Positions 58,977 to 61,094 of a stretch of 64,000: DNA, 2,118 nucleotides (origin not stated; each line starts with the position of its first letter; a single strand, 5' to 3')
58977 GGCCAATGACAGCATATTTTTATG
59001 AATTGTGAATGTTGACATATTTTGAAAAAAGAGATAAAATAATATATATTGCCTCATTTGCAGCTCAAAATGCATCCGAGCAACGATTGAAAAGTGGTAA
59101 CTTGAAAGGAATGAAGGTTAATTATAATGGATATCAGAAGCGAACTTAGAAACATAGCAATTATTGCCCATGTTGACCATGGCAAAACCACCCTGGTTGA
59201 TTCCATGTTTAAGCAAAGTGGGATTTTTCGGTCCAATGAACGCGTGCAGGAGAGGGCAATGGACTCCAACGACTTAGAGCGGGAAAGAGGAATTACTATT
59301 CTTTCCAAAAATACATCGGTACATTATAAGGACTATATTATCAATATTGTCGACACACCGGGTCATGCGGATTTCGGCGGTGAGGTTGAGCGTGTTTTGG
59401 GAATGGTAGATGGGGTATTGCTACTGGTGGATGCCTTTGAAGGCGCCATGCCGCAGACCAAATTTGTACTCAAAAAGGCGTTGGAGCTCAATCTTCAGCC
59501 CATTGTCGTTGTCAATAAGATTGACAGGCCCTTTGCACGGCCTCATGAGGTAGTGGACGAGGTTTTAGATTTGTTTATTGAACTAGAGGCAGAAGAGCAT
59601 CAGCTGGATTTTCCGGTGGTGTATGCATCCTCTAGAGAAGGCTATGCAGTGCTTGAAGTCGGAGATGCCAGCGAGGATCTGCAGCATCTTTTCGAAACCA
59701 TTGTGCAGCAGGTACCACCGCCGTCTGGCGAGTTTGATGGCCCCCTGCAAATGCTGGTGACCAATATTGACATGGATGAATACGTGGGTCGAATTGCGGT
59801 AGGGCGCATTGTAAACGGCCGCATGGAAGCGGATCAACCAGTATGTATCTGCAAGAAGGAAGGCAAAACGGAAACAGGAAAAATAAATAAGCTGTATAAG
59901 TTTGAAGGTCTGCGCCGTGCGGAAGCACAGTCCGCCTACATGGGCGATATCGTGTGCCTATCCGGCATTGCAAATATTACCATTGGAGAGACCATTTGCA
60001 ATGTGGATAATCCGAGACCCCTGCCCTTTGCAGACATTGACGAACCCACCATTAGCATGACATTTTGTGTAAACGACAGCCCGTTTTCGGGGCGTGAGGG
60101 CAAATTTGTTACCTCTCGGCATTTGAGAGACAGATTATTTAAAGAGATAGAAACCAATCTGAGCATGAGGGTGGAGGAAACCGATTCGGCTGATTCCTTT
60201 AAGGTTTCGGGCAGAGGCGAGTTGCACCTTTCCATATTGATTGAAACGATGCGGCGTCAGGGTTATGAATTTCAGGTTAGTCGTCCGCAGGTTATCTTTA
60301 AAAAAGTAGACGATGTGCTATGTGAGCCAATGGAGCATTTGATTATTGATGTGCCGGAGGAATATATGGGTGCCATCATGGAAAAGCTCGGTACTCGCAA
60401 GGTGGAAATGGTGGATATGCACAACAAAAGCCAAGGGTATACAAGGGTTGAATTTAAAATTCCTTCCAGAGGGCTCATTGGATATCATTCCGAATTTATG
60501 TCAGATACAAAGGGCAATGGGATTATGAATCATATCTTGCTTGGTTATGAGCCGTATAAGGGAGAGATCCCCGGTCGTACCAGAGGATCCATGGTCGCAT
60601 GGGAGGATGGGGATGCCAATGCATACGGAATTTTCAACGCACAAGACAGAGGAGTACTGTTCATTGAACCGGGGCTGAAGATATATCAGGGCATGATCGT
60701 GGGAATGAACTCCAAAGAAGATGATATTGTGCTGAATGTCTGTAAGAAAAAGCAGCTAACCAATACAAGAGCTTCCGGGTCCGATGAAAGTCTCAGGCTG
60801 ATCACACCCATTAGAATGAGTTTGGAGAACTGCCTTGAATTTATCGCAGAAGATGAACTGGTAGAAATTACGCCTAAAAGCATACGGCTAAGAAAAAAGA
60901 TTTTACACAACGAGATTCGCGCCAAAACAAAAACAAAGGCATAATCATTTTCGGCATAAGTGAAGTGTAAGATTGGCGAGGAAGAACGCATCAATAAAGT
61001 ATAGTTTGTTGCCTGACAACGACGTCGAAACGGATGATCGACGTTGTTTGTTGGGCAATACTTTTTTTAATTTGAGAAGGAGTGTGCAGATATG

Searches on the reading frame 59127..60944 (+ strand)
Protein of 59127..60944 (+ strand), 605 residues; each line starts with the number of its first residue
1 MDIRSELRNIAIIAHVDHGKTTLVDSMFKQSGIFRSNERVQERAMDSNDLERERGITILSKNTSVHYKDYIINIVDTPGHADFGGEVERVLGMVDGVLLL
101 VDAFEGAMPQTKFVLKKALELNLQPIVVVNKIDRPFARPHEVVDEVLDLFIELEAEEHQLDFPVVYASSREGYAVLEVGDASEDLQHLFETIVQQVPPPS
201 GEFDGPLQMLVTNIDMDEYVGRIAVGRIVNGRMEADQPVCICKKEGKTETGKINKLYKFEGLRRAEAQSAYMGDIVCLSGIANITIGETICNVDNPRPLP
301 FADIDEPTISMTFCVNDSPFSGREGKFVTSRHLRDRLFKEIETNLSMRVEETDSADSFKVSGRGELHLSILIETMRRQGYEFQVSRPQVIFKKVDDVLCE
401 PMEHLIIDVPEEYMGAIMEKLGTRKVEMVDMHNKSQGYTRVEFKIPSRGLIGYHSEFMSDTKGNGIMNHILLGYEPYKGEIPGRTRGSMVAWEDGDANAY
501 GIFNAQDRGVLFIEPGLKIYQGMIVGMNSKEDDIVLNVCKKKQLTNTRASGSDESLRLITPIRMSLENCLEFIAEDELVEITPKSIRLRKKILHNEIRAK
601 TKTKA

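Call 59: search_protein_families(library=pfam, proteins=[window:59127-60944:+], max_evalue=0.00001)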
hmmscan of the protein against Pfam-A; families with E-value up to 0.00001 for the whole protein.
window:59127-60944:+ (605 aa): 5 families
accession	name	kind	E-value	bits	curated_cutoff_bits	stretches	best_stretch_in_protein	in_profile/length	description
PF00009.33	GTP_EFTU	-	6.4e-57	192.6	26.5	1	6-197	2-187/188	Elongation factor Tu GTP binding domain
PF21018.2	BipA_C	-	1e-45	154.5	23.8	1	486-594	1-109/110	TypA/BipA C-terminal domain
PF00679.30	EFG_C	-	9.6e-25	86.9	27.9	1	397-482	1-86/89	Elongation factor G C-terminus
PF22042.2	EF-G_D2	-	3.6e-10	40.2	27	1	207-292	2-83/84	Elongation factor G domain 2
PF03144.31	GTP_EFTU_D2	-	2.3e-09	38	30.3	1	221-291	1-73/73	Elongation factor Tu domain 2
